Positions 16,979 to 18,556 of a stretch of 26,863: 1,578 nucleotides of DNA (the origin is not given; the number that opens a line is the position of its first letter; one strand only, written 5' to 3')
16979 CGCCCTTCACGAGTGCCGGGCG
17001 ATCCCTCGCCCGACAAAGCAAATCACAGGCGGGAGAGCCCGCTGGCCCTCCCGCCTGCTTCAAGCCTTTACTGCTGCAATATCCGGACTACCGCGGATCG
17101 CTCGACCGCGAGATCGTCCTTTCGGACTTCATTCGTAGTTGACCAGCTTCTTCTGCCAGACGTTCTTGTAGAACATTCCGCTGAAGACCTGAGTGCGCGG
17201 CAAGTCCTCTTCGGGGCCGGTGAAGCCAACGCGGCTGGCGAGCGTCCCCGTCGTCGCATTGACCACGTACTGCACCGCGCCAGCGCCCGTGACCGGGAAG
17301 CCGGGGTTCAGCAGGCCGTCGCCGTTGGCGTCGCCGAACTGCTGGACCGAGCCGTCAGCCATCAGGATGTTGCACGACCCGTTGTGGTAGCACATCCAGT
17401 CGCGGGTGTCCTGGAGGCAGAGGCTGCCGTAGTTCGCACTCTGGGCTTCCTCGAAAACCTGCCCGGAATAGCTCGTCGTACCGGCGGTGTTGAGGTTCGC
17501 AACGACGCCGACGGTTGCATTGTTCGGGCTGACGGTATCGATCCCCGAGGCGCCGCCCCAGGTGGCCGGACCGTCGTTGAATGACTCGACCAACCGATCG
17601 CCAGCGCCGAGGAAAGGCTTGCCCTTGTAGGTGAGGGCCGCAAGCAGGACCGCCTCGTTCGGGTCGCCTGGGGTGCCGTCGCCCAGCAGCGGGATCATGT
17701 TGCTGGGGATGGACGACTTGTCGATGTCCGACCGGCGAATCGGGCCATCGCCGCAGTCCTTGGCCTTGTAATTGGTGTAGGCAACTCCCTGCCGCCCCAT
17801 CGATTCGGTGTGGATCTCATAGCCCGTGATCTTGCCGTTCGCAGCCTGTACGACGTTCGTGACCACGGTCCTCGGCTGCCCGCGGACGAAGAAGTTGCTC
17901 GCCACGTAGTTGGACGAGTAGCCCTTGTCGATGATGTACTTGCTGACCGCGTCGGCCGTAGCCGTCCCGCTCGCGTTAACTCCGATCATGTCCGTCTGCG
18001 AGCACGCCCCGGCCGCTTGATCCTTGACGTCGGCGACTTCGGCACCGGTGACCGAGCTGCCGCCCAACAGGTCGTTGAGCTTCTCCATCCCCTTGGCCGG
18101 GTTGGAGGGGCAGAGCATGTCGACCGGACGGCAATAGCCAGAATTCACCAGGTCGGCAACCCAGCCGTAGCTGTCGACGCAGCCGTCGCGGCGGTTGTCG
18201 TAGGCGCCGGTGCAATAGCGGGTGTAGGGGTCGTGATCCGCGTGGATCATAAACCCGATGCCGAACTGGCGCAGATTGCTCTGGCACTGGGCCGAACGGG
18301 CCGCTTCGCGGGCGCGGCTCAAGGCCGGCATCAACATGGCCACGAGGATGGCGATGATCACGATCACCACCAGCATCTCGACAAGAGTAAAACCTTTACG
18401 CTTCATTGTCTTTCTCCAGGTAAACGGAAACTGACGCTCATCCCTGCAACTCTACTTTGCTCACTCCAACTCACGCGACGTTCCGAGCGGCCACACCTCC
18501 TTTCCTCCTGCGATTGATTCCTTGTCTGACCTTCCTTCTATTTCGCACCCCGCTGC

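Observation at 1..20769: Candidate planctomycete pilin assembly and glycosylation/modification locus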

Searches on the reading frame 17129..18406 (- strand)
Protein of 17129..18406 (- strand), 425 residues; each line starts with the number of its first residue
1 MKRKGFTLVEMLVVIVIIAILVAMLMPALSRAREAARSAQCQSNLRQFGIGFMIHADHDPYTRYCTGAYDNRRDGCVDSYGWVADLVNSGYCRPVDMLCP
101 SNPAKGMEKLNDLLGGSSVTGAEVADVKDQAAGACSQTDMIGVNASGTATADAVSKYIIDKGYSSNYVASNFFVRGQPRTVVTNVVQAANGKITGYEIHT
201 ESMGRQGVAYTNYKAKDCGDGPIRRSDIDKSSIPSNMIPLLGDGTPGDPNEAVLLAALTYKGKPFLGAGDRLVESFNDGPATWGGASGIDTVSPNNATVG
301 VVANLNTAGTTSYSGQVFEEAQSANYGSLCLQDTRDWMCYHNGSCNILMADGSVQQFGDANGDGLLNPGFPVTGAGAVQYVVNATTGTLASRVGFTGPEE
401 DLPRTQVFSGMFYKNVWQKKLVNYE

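Call 5: search_protein_families(library=pfam, proteins=[window:17129-18406:-], max_evalue=0.01)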
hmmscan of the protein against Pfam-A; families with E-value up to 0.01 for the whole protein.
window:17129-18406:- (425 aa): 2 families
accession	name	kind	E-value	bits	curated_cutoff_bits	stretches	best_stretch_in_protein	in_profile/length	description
PF07596.16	SBP_bac_10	-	1.2e-15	58.8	23.3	2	31-85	2-55/268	Protein of unknown function (DUF1559)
PF07963.17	N_methyl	-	1.3e-08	34.5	21.2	1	2-26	3-27/27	Prokaryotic N-terminal methylation motif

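Call 16: find_homologous_proteins(query=window:17129-18406:-, max_evalue=0.00001)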
Query window:17129-18406:- (425 aa): 2936 proteins with E <= 0.00001 among 8000 candidates; the best 120 are listed.
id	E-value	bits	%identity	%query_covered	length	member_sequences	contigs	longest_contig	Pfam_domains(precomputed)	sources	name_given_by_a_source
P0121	5.7e-288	972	100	100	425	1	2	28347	PF07963.18,PF07596.17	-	-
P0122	2.6e-179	615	65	100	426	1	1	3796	PF07963.18,PF07596.17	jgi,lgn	-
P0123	8.5e-162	557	61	100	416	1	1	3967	PF07963.18,PF07596.17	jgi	jgi:prepilin-type N-terminal cleavage/methylation domain-containing protein/prepilin-type processing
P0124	1.1e-153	530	60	100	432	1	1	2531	PF07963.18,PF07596.17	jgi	jgi:prepilin-type N-terminal cleavage/methylation domain-containing protein/prepilin-type processing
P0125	1.7e-151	523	59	100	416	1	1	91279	PF07963.18,PF07596.17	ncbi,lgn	-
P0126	3.1e-131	456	52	100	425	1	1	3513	PF07963.18,PF07596.17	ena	-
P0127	1.2e-130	454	53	99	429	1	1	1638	PF07963.18,PF07596.17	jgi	jgi:prepilin-type N-terminal cleavage/methylation domain-containing protein/prepilin-type processing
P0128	2.8e-121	423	50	99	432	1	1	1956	PF07596.17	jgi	jgi:prepilin-type processing-associated H-X9-DG protein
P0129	1.3e-116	408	50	99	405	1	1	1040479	PF07963.18,PF07596.17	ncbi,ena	-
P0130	4.7e-115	403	47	98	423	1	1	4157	PF07596.17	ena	-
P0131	2.4e-111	391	49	99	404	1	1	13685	PF07963.18,PF07596.17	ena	-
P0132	2.7e-111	390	48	99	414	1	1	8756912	PF07963.18,PF07596.17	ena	-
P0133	3.3e-110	387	48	100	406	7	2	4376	PF07963.18,PF07596.17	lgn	-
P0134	9.4e-109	382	47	100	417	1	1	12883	PF07963.18,PF07596.17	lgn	-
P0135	1.0e-108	382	48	100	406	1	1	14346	PF07963.18,PF07596.17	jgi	jgi:prepilin-type N-terminal cleavage/methylation domain-containing protein/prepilin-type processing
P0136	3.6e-108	380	47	100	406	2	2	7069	PF07963.18,PF07596.17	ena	-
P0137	8.3e-107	376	49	95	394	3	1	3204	PF07596.17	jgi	-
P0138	2.1e-105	371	46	100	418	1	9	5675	PF07963.18,PF07596.17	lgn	-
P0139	9.8e-105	369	48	98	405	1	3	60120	PF07963.18,PF07596.17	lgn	-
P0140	1.6e-104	368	46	100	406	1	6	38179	PF07963.18,PF07596.17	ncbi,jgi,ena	-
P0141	1.9e-104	368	45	98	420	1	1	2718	PF07596.17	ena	-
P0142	2.6e-104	367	47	100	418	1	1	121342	PF07963.18,PF07596.17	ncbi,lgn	-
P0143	3.8e-103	364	45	99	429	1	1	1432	PF07963.18,PF07596.17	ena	-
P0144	1.8e-99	351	43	98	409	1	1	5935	PF07596.17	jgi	jgi:type II secretory pathway pseudopilin PulG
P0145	7.0e-98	346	45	99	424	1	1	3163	PF07596.17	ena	-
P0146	4.9e-97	343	44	99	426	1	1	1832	PF07596.17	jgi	jgi:prepilin-type processing-associated H-X9-DG protein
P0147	8.2e-97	343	47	100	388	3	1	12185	PF07963.18,PF07596.17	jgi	-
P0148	3.0e-96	341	44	100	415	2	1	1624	PF07596.17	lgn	-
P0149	1.5e-94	335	44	100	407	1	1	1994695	PF07963.18,PF07596.17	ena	-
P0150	3.4e-94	334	44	100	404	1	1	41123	PF07963.18,PF07596.17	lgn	-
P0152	5.4e-94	333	45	100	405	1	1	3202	PF07963.18,PF07596.17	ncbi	-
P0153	5.7e-94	333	45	100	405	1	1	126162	PF07963.18,PF07596.17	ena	-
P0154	1.7e-93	332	46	97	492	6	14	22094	PF07963.18,PF07596.17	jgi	-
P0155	4.3e-93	330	44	100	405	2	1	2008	PF07963.18,PF07596.17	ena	-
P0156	1.1e-92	329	45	100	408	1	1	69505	PF07963.18,PF07596.17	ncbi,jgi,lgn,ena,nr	ncbi:MAG: DUF1559 domain-containing protein [Thermoguttaceae bacterium]|jgi:prepilin-type N-terminal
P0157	2.7e-92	328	45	97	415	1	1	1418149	PF07963.18,PF07596.17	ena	-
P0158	4.1e-92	327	44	100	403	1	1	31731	PF07963.18,PF07596.17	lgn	-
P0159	6.0e-92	327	44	100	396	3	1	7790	PF07963.18,PF07596.17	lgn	-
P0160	7.8e-92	326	44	100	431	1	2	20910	PF07963.18,PF07596.17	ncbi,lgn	-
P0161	2.6e-90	321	43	100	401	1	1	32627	PF07963.18,PF07596.17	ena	-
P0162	3.2e-90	321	42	100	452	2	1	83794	PF07963.18,PF07596.17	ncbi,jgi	-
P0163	7.9e-90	320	43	100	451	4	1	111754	PF07963.18,PF07596.17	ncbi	ncbi:MAG: DUF1559 domain-containing protein [Thermogutta sp.]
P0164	2.5e-89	318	42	99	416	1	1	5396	PF07963.18,PF07596.17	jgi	jgi:prepilin-type N-terminal cleavage/methylation domain-containing protein/prepilin-type processing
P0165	3.4e-89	318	44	97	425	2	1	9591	PF07963.18,PF07596.17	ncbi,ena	-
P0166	7.2e-89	317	43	100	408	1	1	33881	PF07963.18,PF07596.17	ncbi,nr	ncbi:MAG: DUF1559 domain-containing protein [Pirellulales bacterium]|nr:DUF1559 domain-containing pr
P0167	1.1e-88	316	40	99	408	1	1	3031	PF07596.17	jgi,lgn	jgi:hypothetical protein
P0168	3.9e-88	314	43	97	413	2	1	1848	PF07963.18,PF07596.17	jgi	jgi:prepilin-type N-terminal cleavage/methylation domain-containing protein/prepilin-type processing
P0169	2.9e-87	311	43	96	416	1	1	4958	PF07963.18,PF07596.17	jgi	-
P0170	5.1e-87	310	43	97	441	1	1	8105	PF07963.18,PF07596.17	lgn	-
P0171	1.2e-86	309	42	96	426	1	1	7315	PF07596.17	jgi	jgi:prepilin-type processing-associated H-X9-DG protein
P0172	1.6e-86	309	44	99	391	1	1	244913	PF07963.18,PF07596.17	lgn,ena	-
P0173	1.6e-86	309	40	99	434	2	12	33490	PF07963.18,PF07596.17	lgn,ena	-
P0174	2.5e-86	308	42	98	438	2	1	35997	PF07596.17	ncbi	ncbi:MAG: DUF1559 family PulG-like putative transporter [Thermogutta sp.]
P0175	2.5e-86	308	43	97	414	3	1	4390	PF07963.18,PF07596.17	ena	-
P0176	3.6e-86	308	43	97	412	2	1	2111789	PF07963.18,PF07596.17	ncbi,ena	-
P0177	3.8e-86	308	42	100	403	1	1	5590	PF07963.18,PF07596.17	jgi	jgi:prepilin-type N-terminal cleavage/methylation domain-containing protein/prepilin-type processing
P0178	3.9e-86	308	42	98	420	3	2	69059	PF07963.18,PF07596.17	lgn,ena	-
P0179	4.8e-86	307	44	98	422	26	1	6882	PF07963.18,PF07596.17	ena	-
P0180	1.9e-85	305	43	100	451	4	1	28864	PF07963.18,PF07596.17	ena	-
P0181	2.2e-85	305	43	100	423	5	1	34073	PF07963.18,PF07596.17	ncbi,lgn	-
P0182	2.5e-85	305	46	88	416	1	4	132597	PF07963.18,PF07596.17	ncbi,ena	-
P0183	2.6e-85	305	42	100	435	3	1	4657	PF07963.18,PF07596.17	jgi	-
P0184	3.1e-85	305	43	98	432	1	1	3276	PF07963.18,PF07596.17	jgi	jgi:prepilin-type N-terminal cleavage/methylation domain-containing protein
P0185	4.0e-85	304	44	97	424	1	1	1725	PF07963.18,PF07596.17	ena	-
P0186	4.1e-85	304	45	88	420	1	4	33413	PF07963.18,PF07596.17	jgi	jgi:prepilin-type N-terminal cleavage/methylation domain-containing protein/prepilin-type processing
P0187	4.1e-85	304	42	97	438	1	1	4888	PF07963.18,PF07596.17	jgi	jgi:prepilin-type N-terminal cleavage/methylation domain-containing protein/prepilin-type processing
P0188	4.7e-85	304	43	100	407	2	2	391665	PF07963.18,PF07596.17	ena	-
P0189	6.2e-85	304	42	100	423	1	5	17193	PF07963.18,PF07596.17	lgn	-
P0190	6.9e-85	303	43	98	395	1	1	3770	PF07963.18,PF07596.17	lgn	-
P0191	7.1e-85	303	42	97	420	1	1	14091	PF07963.18,PF07596.17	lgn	-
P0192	1.0e-84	303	45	98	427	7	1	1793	PF07963.18,PF07596.17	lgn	-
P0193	1.2e-84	303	43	98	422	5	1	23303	PF07963.18,PF07596.17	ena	-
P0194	1.4e-84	302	41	97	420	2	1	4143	PF07963.18,PF07596.17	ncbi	-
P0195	1.6e-84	302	43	97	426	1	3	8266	PF07963.18,PF07596.17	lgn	-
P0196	2.4e-84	302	42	98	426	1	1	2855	PF07963.18,PF07596.17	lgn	-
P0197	3.1e-84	301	41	98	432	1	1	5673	PF07963.18,PF07596.17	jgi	jgi:prepilin-type N-terminal cleavage/methylation domain-containing protein/prepilin-type processing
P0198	3.3e-84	301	46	94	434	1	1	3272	PF07963.18,PF07596.17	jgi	jgi:prepilin-type N-terminal cleavage/methylation domain-containing protein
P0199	3.6e-84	301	41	99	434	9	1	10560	PF07963.18,PF07596.17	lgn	-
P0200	4.4e-84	301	42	99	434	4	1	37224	PF07963.18,PF07596.17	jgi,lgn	jgi:prepilin-type N-terminal cleavage/methylation domain-containing protein/prepilin-type processing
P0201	5.9e-84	300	43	100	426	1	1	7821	PF07963.18,PF07596.17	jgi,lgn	-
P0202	6.0e-84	300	42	100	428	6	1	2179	PF07963.18,PF07596.17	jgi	jgi:prepilin-type N-terminal cleavage/methylation domain-containing protein/prepilin-type processing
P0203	7.0e-84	300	42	100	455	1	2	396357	PF07963.18,PF07596.17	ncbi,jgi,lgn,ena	-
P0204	7.2e-84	300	41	100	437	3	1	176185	PF07963.18,PF07596.17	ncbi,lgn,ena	-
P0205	8.1e-84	300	45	88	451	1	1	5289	PF07963.18,PF07596.17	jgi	jgi:prepilin-type N-terminal cleavage/methylation domain-containing protein/prepilin-type processing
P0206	9.6e-84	300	43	99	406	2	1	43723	PF07963.18,PF07596.17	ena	-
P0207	1.3e-83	299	42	89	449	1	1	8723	PF07963.18,PF07596.17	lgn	-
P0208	1.7e-83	299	41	97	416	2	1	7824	PF07963.18,PF07596.17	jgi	jgi:prepilin-type N-terminal cleavage/methylation domain-containing protein/prepilin-type processing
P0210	2.1e-83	299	43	96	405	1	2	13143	PF07963.18,PF07596.17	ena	-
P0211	2.4e-83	298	44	87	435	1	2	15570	PF07963.18,PF07596.17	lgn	-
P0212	3.4e-83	298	45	87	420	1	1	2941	PF07963.18,PF07596.17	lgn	-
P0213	3.4e-83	298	42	97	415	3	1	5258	PF07963.18,PF07596.17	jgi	-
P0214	7.2e-83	297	44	97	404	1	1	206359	PF07963.18,PF07596.17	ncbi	-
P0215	7.5e-83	297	41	96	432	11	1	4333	PF07963.18,PF07596.17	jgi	-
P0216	7.5e-83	297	42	98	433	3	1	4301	PF07963.18,PF07596.17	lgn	-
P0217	8.8e-83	297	41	99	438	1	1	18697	PF07963.18,PF07596.17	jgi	-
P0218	8.9e-83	297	42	97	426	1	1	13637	PF07963.18,PF07596.17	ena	-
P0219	8.9e-83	297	41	96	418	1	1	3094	PF07963.18,PF07596.17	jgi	jgi:prepilin-type N-terminal cleavage/methylation domain-containing protein/prepilin-type processing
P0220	9.3e-83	296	43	98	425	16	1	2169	PF07963.18,PF07596.17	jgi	jgi:prepilin-type N-terminal cleavage/methylation domain-containing protein/prepilin-type processing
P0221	9.3e-83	296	42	98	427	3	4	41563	PF07963.18,PF07596.17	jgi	jgi:prepilin-type N-terminal cleavage/methylation domain-containing protein/prepilin-type processing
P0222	1.0e-82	296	43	100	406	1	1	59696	PF07963.18,PF07596.17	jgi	jgi:prepilin-type N-terminal cleavage/methylation domain-containing protein/prepilin-type processing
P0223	1.1e-82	296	40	98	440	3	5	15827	PF07963.18,PF07596.17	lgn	-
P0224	1.5e-82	296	43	98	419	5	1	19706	PF07963.18,PF07596.17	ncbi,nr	ncbi:MAG: DUF1559 domain-containing protein [Rubripirellula sp.]|nr:DUF1559 domain-containing protei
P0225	1.8e-82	295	42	100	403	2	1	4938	PF07963.18,PF07596.17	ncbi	-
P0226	2.0e-82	295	40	100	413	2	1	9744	PF07963.18,PF07596.17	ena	-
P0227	2.8e-82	295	41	98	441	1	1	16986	PF07963.18,PF07596.17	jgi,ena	-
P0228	2.9e-82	295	42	97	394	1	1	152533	PF07963.18,PF07596.17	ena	-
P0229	3.2e-82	295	43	98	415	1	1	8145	PF07963.18,PF07596.17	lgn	-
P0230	3.6e-82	295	41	99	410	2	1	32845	PF07963.18,PF07596.17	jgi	jgi:prepilin-type N-terminal cleavage/methylation domain-containing protein/prepilin-type processing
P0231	3.6e-82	294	45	98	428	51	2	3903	PF07963.18,PF07596.17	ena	-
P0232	3.9e-82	294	46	88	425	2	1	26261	PF07963.18,PF07596.17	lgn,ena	-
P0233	4.7e-82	294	45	87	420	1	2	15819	PF07963.18,PF07596.17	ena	-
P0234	4.8e-82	294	41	96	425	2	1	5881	PF07963.18,PF07596.17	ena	-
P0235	5.3e-82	294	43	97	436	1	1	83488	PF07963.18,PF07596.17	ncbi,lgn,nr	ncbi:DUF1559 domain-containing protein [bacterium]|nr:DUF1559 domain-containing protein [bacterium]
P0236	5.5e-82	294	43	97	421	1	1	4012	PF07963.18,PF07596.17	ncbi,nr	ncbi:MAG: DUF1559 domain-containing protein [Planctomycetales bacterium]|nr:DUF1559 domain-containin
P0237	5.7e-82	294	41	100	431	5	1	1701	PF07963.18,PF07596.17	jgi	-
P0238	5.9e-82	294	42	96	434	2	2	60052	PF07963.18,PF07596.17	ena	-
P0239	6.3e-82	294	44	97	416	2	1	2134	PF07963.18,PF07596.17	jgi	-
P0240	7.8e-82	293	42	97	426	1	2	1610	PF07963.18,PF07596.17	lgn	-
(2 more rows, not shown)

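Call 17: find_encoding_contigs(protein=P0125, flank=10000, max_places=2)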
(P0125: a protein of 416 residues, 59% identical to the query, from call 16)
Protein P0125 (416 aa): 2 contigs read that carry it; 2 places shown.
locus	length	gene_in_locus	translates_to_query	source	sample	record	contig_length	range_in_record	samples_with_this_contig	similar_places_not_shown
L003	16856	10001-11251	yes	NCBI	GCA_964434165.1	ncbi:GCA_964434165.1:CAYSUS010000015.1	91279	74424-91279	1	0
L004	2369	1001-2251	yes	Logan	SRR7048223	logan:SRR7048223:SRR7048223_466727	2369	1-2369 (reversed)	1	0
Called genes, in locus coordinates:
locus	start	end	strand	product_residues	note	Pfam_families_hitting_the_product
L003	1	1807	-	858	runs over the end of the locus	PF12773:DZR (weak), PF11104:PilM_2, PF14450:FtsA (weak)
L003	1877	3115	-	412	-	PF07610:DUF1573, PF22544:HYDIN_VesB_CFA65-like_Ig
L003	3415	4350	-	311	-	PF00535:Glycos_transf_2, PF10111:Glyco_tranf_2_2, PF13641:Glyco_tranf_2_3 (weak)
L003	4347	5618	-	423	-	PF00535:Glycos_transf_2, PF26629:GT2_TM_C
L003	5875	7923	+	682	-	PF13428:TPR_14 (faint), PF13414:TPR_11 (weak), PF13424:TPR_12 (weak), PF13414:TPR_11 (weak), PF13431:TPR_17 (weak), PF13432:TPR_16 (weak), PF14559:TPR_19, PF07719:TPR_2 (weak), +6 more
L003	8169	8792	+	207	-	PF13489:Methyltransf_23, PF02353:CMAS (weak), PF07021:MetW (faint), PF13847:Methyltransf_31, PF08241:Methyltransf_11, PF08242:Methyltransf_12 (weak), PF13649:Methyltransf_25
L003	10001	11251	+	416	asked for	PF07963:N_methyl, PF07596:SBP_bac_10 (weak)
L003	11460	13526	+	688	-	PF13428:TPR_14 (faint), PF07719:TPR_2 (faint), PF13181:TPR_8 (faint), PF12895:ANAPC3 (faint), PF13371:TPR_9 (faint), PF13432:TPR_16, PF13424:TPR_12 (weak), PF03704:BTAD, +9 more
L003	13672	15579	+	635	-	PF13231:PMT_2 (weak)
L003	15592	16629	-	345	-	PF01073:3Beta_HSD, PF01370:Epimerase, PF02719:Polysacc_synt_2 (weak), PF04321:RmlD_sub_bind, PF16363:GDP_Man_Dehyd, PF07993:NAD_binding_4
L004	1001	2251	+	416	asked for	PF07963:N_methyl, PF07596:SBP_bac_10 (weak)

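Call 18: find_encoding_contigs(protein=P0139, flank=10000, max_places=2)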
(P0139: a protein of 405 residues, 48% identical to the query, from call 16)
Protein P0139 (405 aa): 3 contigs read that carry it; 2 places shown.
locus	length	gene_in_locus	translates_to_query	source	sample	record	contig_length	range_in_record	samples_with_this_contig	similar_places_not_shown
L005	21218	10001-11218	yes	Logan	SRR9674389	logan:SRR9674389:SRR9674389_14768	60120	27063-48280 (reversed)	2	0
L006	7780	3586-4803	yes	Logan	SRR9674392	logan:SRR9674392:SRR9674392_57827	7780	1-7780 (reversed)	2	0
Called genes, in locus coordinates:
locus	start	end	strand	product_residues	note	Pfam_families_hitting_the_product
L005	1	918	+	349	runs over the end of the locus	PF00535:Glycos_transf_2, PF10111:Glyco_tranf_2_2, PF13641:Glyco_tranf_2_3, PF13632:Glyco_trans_2_3, PF10111:Glyco_tranf_2_2 (weak)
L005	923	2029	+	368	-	PF13439:Glyco_transf_4 (weak), PF13524:Glyco_trans_1_2 (faint), PF20706:GT4-conflict, PF00534:Glycos_transf_1, PF13692:Glyco_trans_1_4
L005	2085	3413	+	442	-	PF20706:GT4-conflict (weak), PF00534:Glycos_transf_1, PF13692:Glyco_trans_1_4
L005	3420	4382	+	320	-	PF00535:Glycos_transf_2, PF13641:Glyco_tranf_2_3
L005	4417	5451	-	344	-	PF13641:Glyco_tranf_2_3, PF00535:Glycos_transf_2, PF10111:Glyco_tranf_2_2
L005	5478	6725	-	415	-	PF00535:Glycos_transf_2, PF26629:GT2_TM_C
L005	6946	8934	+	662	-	PF13431:TPR_17 (faint), PF00515:TPR_1 (weak), PF07719:TPR_2 (weak), PF13414:TPR_11 (weak), PF13424:TPR_12 (weak), PF13414:TPR_11 (weak), PF13432:TPR_16, PF14559:TPR_19, +4 more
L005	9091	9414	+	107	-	-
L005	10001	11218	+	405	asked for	PF07963:N_methyl, PF07596:SBP_bac_10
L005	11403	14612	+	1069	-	PF01564:Spermine_synth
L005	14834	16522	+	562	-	PF13424:TPR_12, PF13414:TPR_11 (weak), PF13431:TPR_17 (weak), PF13432:TPR_16, PF14559:TPR_19, PF00515:TPR_1, PF07719:TPR_2, PF13181:TPR_8 (weak), +3 more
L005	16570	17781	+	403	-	PF07963:N_methyl (weak), PF07596:SBP_bac_10 (faint)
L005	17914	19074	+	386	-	PF07610:DUF1573, PF22544:HYDIN_VesB_CFA65-like_Ig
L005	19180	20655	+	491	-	PF01011:PQQ (faint), PF13570:Beta-prop_ACSF4 (weak), PF13360:PQQ_2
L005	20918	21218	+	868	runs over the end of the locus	PF12773:DZR, PF13240:Zn_Ribbon_1 (faint), PF11104:PilM_2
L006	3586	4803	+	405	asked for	PF07963:N_methyl, PF07596:SBP_bac_10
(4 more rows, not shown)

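Call 23: find_related_loci(query=A2, collection=genome_contigs, flank=10000)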
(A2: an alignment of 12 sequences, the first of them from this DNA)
Query A2 (382 aa) in genome_contigs; peptide patterns used: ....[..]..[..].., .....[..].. (x = any residue, [..] = any of these).
598 stretches matched a pattern (row limit reached: there are more); 553 encode a relative of the query (tblastn E <= 1e-3); the best 80 are kept; 80 distinct loci.
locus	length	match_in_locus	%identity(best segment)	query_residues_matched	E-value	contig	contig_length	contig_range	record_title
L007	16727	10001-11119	57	1-382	7e-131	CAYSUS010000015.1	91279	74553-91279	MAG TPA_asm: uncultured Pirellulales bacterium isolate SRP141376_co4_16 genome assembly, contig: NODE_387_length_91279_c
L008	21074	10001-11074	47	1-377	4e-99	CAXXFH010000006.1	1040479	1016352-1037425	MAG: Thermoguttaceae bacterium isolate 312aca04-849c-440b-8203-9b7a9de13541 genome assembly, contig: contig_6, whole gen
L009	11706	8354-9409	47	1-372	2e-95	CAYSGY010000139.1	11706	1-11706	MAG TPA_asm: uncultured Planctomycetaceae bacterium isolate SRP278314_co1_1 genome assembly, contig: NODE_6858_length_11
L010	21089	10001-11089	44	1-382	7e-93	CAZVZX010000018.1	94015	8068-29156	MAG TPA_asm: uncultured Planctomycetaceae bacterium isolate binchicken_co135_9 genome assembly, contig: NODE_525_length_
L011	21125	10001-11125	43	1-382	8e-91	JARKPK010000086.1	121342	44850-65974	MAG: Thermoguttaceae bacterium isolate D170_maxbin.024 k141_168346, whole genome shotgun sequence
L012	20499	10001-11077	43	1-382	2e-90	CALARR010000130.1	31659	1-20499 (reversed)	MAG TPA_asm: uncultured Planctomycetales bacterium isolate SRR3330210_bin.80_CONCOCT_v1.1_MAG genome assembly, contig: E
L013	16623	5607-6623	43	1-382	7e-83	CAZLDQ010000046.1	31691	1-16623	MAG TPA_asm: uncultured Planctomycetaceae bacterium isolate SRP167436_co1_175 genome assembly, contig: NODE_1996_length_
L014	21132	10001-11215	39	1-382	5e-76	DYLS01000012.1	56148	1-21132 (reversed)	MAG TPA_asm: Blastopirellula marina isolate SulCav_AS07-7_2_60_60 SulCav_AS07_7_454_length_56148_cov_33_323249, whole ge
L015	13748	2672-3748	42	1-382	1e-75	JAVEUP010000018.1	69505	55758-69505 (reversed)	MAG: Thermoguttaceae bacterium isolate BF2_50 NODE_132_length_69505_cov_4.393352_Biofilm2, whole genome shotgun sequence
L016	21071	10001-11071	40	1-369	1e-74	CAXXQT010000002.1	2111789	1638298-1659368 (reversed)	MAG: Thermoguttaceae bacterium isolate 6d2dc2d4-6dd0-4c87-b5e3-0172890c642a genome assembly, contig: contig_2, whole gen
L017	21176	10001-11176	38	1-382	1e-74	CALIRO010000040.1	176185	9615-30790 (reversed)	MAG: uncultured Thermoguttaceae bacterium isolate S1_Bin_METABAT__157_1 genome assembly, contig: c_000001777709, whole g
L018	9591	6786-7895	41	1-371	2e-73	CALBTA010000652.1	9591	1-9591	MAG TPA_asm: uncultured Planctomycetaceae bacterium isolate SRR7515932_bin.127_CONCOCT_v1.1_MAG genome assembly, contig:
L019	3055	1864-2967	43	1-376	2e-73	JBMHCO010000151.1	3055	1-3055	MAG: Rubripirellula sp. isolate xHP1_bin.240 c_000000000151, whole genome shotgun sequence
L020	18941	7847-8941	42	1-376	5e-72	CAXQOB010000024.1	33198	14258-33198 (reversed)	MAG: Nitrosopumilus sp. isolate 3um_A1Z0725_4.17 genome assembly, contig: k127_831654, whole genome shotgun sequence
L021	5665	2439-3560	43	1-376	4e-72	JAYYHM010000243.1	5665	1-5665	MAG: Planctomycetota bacterium isolate DS_MAG131 DS_MAG131_0243, whole genome shotgun sequence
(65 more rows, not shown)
